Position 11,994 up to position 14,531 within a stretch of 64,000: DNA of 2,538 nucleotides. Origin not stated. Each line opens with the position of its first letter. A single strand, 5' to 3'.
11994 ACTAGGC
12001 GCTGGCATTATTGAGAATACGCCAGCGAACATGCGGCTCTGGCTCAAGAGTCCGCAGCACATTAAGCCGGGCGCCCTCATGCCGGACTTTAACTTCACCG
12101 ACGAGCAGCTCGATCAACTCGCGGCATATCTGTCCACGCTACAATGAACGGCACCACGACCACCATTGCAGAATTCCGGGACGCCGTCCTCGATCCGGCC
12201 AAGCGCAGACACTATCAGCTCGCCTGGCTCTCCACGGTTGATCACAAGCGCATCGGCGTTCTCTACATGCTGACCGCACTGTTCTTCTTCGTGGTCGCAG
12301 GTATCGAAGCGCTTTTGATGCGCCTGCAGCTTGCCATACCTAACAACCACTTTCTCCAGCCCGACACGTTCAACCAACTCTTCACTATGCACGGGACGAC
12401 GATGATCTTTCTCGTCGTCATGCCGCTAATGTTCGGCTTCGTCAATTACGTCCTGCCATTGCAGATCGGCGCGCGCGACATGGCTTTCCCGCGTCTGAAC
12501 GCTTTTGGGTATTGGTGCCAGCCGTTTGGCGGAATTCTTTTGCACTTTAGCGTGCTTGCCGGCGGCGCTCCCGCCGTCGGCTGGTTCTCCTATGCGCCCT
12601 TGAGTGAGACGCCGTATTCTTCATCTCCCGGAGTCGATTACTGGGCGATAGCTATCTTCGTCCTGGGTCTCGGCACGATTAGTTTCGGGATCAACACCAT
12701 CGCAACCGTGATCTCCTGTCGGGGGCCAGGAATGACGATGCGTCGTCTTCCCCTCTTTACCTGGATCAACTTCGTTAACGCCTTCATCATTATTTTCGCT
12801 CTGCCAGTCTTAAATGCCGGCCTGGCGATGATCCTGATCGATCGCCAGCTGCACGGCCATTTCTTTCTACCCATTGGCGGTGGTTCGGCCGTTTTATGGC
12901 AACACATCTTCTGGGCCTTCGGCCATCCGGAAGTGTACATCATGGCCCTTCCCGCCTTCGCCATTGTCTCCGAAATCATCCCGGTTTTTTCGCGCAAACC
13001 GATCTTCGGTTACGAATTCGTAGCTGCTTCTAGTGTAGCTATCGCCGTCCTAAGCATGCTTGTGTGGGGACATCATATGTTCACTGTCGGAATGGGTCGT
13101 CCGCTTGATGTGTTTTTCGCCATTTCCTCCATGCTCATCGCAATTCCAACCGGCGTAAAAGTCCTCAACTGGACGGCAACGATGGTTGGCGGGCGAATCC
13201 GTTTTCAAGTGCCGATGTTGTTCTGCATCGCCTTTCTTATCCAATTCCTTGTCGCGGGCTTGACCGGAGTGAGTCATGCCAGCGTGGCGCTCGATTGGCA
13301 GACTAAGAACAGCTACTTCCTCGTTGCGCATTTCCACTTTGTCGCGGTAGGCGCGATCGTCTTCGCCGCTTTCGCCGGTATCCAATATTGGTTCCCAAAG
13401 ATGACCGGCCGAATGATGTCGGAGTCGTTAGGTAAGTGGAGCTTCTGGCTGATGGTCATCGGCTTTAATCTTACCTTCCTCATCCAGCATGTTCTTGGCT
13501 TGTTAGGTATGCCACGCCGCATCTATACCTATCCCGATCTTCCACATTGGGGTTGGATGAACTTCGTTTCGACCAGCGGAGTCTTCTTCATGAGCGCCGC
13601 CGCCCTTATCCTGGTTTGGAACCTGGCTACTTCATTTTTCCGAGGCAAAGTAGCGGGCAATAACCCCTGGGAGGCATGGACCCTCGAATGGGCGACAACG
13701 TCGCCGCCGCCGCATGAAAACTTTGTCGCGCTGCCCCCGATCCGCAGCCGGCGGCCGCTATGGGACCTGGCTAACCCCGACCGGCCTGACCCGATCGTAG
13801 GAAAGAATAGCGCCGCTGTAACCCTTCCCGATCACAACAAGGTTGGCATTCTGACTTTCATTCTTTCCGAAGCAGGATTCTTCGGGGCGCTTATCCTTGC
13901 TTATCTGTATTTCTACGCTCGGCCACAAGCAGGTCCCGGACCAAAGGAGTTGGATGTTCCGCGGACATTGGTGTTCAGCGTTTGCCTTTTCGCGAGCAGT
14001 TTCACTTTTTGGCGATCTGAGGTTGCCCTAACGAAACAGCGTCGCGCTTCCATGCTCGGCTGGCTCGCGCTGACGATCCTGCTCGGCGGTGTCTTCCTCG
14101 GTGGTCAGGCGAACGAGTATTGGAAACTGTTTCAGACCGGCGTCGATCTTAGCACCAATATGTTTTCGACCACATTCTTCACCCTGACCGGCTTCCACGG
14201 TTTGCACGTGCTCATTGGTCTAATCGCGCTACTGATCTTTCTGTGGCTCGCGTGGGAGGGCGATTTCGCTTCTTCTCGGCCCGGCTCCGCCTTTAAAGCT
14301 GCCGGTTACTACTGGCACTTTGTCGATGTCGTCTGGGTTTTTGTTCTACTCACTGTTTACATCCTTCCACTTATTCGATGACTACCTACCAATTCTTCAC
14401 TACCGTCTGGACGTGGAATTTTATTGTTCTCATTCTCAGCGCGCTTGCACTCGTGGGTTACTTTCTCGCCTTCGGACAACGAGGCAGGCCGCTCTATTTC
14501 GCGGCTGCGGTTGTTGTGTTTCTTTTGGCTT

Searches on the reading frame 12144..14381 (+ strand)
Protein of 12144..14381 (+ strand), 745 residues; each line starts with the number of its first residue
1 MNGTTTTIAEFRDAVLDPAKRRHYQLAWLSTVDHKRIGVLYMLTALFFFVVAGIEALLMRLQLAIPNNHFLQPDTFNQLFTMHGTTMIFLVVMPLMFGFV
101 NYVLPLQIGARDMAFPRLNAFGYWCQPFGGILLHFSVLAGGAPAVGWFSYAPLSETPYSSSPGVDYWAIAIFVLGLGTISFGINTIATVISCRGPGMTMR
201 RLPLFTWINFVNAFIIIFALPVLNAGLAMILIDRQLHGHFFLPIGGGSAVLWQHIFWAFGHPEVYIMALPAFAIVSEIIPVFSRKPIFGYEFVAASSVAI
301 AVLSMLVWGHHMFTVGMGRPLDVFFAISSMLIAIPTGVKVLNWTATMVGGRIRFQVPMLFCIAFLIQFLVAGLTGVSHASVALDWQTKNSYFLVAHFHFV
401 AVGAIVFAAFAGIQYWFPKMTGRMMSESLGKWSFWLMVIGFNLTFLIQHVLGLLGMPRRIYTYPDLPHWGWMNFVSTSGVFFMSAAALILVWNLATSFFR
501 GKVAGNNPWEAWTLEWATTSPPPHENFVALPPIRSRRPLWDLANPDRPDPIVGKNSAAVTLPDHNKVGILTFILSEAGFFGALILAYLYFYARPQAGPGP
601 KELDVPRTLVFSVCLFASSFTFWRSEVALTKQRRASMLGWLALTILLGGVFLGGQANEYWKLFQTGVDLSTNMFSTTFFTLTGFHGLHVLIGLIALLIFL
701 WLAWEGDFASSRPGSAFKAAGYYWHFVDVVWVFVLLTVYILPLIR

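Call 12: find_encoding_contigs(protein=window:12144-14381:+, flank=3000, max_places=6)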
Protein window:12144-14381:+ (745 aa): no gene with exactly this product is on record in the collection.
